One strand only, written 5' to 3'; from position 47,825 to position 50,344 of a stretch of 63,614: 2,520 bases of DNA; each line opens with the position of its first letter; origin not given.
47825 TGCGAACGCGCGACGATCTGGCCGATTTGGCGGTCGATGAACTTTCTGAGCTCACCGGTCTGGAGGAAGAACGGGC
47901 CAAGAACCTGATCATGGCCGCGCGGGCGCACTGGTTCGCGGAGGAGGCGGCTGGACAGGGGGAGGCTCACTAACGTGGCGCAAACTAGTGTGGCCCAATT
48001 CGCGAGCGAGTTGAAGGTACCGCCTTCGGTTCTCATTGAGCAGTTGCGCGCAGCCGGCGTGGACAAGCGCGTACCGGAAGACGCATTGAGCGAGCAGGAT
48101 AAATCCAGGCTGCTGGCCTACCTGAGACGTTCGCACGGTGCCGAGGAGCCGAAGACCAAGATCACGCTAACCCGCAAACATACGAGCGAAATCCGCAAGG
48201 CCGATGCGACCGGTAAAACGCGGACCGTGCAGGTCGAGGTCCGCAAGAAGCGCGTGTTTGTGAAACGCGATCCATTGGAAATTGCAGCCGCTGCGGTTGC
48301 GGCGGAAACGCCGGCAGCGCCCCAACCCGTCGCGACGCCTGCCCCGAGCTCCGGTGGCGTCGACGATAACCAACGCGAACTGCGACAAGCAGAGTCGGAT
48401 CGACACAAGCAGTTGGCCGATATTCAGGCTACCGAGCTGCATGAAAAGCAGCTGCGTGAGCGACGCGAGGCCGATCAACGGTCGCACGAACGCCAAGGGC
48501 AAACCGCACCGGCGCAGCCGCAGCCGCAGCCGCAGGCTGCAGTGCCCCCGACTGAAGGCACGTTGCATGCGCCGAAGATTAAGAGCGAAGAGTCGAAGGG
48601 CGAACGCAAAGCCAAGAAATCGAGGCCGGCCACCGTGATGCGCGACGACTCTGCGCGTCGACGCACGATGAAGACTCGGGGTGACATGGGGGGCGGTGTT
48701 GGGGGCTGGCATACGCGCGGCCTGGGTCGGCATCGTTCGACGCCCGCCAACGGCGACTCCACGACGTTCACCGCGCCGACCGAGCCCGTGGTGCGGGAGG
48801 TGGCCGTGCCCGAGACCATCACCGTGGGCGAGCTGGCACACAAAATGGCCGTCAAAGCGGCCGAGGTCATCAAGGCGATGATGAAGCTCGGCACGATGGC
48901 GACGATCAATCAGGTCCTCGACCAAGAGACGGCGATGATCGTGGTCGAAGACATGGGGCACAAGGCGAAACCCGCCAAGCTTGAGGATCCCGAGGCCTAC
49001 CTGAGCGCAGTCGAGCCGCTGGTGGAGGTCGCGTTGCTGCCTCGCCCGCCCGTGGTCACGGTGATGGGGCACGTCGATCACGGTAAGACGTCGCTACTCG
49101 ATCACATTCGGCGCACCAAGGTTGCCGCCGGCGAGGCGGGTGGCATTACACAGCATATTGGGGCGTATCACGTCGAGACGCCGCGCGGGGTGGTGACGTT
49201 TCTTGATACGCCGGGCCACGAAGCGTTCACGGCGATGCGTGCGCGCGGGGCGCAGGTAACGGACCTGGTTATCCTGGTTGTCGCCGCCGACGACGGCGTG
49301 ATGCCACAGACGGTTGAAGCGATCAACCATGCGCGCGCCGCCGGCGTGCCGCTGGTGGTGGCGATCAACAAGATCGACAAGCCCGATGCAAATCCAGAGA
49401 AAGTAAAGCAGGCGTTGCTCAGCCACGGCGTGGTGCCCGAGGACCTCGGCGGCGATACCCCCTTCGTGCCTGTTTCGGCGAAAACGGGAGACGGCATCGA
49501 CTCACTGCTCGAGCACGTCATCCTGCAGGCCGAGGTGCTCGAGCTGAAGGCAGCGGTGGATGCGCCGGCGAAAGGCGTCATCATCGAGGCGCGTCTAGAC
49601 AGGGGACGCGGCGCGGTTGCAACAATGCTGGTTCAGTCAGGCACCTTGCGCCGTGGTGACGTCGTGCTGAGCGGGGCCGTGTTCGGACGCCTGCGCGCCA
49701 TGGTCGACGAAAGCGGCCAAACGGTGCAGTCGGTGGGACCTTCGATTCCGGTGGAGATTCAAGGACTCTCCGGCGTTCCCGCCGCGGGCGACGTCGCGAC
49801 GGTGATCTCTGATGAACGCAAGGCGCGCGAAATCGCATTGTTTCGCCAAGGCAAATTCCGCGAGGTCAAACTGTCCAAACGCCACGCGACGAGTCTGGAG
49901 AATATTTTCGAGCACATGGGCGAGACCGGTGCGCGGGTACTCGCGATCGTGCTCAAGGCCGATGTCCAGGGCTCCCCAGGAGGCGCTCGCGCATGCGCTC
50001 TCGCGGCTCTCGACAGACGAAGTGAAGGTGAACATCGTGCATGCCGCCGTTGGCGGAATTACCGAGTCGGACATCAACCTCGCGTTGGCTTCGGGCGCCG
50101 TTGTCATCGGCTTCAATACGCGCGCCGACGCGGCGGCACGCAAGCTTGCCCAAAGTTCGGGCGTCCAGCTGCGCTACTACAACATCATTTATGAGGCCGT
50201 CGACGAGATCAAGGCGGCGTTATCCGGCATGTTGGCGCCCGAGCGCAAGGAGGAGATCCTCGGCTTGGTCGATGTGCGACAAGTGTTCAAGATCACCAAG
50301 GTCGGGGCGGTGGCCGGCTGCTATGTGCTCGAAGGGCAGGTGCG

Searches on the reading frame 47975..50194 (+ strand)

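Call 73: search_protein_families(library=pfam, proteins=[window:47975-50194:+], max_evalue=0.00001)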
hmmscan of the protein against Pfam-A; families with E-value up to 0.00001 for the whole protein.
window:47975-50194:+ (739 aa): 6 families
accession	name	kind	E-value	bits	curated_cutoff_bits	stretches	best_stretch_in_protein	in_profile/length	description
PF00009.33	GTP_EFTU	-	1.2e-39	136.3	26.5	1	361-517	6-184/188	Elongation factor Tu GTP binding domain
PF22042.2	EF-G_D2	-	2.8e-28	98.3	27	1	531-610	1-83/84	Elongation factor G domain 2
PF04760.21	IF2_N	-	1.9e-26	92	25.3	2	279-330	1-53/53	Translation initiation factor IF-2, N-terminal region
PF08364.16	IF2_assoc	-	1e-14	54.9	24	1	60-98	1-39/39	Bacterial translation initiation factor IF-2 associated region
PF01926.29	MMR_HSR1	-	8.4e-10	39.2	21.9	1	361-466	2-113/113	50S ribosome-binding GTPase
PF02421.24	FeoB_N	-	5.4e-06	26.5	27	0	361-514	3-155/156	Ferrous iron transport protein B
